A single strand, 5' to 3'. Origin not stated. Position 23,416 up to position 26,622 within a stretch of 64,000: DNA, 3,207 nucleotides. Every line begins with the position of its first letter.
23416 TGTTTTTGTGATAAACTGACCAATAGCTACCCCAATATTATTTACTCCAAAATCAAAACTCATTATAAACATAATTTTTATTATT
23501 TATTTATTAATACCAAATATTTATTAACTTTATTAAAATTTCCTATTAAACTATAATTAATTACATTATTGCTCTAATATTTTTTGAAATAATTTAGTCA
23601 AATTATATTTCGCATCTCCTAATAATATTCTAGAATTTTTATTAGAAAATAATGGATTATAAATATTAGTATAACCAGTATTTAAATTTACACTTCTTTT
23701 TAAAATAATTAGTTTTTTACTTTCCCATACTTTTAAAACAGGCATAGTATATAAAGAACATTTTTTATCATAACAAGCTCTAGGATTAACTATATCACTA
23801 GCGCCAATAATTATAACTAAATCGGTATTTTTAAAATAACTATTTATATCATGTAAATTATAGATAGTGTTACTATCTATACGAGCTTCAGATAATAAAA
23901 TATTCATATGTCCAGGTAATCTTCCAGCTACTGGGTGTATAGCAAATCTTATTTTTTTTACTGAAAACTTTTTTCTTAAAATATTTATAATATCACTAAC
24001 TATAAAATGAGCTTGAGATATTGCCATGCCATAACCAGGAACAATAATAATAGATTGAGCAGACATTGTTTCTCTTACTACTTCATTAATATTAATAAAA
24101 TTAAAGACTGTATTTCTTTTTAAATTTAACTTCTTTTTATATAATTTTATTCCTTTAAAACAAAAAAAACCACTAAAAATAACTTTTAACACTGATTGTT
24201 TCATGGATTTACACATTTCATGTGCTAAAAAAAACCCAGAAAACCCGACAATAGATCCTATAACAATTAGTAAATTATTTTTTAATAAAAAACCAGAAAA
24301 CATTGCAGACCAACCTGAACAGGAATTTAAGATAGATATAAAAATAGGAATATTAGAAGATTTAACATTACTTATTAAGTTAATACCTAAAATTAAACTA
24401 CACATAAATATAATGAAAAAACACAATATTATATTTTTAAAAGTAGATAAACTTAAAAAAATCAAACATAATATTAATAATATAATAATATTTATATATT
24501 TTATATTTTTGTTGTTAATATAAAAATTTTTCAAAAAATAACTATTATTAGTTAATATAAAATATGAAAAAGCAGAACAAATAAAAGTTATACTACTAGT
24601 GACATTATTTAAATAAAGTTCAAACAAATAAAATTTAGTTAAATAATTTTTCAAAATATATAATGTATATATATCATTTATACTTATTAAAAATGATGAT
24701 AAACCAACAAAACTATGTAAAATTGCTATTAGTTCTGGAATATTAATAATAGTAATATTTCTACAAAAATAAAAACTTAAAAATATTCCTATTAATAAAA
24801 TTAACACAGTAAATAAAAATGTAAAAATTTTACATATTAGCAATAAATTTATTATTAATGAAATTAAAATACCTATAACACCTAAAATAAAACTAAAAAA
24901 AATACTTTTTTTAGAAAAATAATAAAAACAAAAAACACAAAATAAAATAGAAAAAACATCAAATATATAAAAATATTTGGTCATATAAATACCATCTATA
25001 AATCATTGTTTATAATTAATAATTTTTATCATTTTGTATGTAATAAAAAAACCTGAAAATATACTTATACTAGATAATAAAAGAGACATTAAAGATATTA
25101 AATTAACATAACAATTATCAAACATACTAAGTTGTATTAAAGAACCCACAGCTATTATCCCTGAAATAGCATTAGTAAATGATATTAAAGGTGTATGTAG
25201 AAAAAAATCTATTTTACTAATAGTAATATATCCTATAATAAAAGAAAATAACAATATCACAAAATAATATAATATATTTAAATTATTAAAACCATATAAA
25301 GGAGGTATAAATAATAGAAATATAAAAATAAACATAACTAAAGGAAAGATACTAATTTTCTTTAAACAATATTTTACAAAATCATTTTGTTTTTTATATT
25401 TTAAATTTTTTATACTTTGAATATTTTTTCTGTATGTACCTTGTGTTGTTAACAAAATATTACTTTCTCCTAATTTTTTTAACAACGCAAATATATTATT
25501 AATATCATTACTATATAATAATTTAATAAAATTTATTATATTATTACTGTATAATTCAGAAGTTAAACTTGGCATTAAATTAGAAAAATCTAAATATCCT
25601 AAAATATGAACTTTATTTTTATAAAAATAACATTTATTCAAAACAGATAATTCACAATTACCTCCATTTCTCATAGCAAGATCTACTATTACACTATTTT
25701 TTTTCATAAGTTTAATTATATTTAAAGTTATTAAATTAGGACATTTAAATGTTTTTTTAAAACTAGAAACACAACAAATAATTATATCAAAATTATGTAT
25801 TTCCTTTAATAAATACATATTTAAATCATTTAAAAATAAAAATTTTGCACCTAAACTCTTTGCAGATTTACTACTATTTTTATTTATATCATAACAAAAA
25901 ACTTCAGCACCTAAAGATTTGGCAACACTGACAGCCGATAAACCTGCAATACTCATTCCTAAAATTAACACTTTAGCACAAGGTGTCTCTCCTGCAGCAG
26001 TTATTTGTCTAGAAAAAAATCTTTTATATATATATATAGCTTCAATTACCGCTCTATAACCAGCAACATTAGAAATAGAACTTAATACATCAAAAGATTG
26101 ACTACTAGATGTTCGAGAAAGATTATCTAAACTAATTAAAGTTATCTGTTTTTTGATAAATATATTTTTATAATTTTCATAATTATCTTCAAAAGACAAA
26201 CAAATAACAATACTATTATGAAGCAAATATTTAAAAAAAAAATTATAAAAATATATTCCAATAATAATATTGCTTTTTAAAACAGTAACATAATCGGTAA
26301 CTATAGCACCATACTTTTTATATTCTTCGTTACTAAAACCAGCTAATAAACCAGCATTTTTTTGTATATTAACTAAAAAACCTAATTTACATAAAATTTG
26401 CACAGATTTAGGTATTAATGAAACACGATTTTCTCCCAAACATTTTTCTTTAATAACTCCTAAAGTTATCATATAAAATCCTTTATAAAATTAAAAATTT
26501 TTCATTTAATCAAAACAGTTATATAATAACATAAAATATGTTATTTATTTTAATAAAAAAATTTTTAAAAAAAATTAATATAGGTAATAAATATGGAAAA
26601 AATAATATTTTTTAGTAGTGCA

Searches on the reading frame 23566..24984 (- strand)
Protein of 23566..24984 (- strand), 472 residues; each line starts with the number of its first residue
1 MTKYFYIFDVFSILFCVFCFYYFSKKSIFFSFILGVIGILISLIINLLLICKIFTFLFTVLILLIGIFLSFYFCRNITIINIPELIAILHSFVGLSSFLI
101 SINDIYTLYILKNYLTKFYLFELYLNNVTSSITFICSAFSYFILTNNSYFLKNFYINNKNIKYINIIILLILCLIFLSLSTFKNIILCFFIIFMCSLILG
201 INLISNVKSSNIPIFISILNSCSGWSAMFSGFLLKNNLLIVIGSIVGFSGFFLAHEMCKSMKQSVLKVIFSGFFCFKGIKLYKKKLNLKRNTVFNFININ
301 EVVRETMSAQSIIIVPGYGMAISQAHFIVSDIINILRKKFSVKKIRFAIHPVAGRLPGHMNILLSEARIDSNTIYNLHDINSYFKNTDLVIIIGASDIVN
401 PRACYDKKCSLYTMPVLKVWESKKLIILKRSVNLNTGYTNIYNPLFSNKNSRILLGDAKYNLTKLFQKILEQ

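Call 49: search_protein_families(library=ncbifam, proteins=[window:23566-24984:-], max_evalue=0.00001)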
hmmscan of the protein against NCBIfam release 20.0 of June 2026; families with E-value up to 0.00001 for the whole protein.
window:23566-24984:- (472 aa): 1 family
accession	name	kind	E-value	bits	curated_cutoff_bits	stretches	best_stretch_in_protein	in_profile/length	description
NF006974.0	PRK09444.1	equivalog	2e-94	317.5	689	1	30-467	32-458/460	Re/Si-specific NAD(P)(+) transhydrogenase subunit beta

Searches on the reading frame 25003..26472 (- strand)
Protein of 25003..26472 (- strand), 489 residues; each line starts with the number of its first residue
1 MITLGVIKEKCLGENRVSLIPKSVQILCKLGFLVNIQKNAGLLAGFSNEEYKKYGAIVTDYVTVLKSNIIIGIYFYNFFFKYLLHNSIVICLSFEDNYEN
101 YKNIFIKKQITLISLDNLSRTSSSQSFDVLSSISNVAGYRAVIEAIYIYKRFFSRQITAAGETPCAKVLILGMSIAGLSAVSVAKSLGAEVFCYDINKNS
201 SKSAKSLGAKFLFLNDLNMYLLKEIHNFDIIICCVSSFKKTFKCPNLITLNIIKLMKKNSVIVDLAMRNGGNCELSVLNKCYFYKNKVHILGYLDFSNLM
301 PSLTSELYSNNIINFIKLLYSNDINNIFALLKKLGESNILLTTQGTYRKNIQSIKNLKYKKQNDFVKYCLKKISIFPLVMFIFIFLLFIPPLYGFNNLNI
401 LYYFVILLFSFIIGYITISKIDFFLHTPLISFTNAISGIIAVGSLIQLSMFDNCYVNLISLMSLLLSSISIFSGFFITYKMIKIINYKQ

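Call 49: search_protein_families(library=ncbifam, proteins=[window:25003-26472:-], max_evalue=0.00001)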
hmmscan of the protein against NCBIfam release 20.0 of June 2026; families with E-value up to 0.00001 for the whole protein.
window:25003-26472:- (489 aa): 4 families
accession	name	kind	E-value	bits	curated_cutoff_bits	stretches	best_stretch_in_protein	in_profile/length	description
NF006942.0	PRK09424.1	equivalog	2.2e-103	346.7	383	2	3-215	2-215/510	Re/Si-specific NAD(P)(+) transhydrogenase subunit alpha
TIGR00561.1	pntA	equivalog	9.3e-87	291.8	444.4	2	4-214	2-213/511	Re/Si-specific NAD(P)(+) transhydrogenase subunit alpha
TIGR00518.1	alaDH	equivalog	8.3e-25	87.5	391.85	1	3-276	2-277/370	alanine dehydrogenase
NF006162.0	PRK08306.1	equivalog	1.6e-06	27.7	261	1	167-271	156-248/297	dipicolinate synthase subunit DpsA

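Call 55: find_encoding_contigs(protein=window:25003-26472:-, flank=10000, max_places=3)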
Protein window:25003-26472:- (489 aa): 1 contig read that carries it; 1 place shown.
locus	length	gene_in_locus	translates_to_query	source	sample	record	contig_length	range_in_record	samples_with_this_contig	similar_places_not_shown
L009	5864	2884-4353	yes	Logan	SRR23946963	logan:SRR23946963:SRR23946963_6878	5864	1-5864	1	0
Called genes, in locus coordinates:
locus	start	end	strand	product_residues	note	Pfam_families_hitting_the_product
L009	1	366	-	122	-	?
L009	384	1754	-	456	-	PF19295:SufBD_N, PF01458:SUFBD_core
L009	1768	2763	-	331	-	PF00389:2-Hacid_dh, PF02826:2-Hacid_dh_C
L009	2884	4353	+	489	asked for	PF05222:AlaDh_PNT_N, PF01262:AlaDh_PNT_C, PF02826:2-Hacid_dh_C (faint), PF00107:ADH_zinc_N (weak), PF12769:PNTB_4TM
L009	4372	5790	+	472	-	PF02233:PNTB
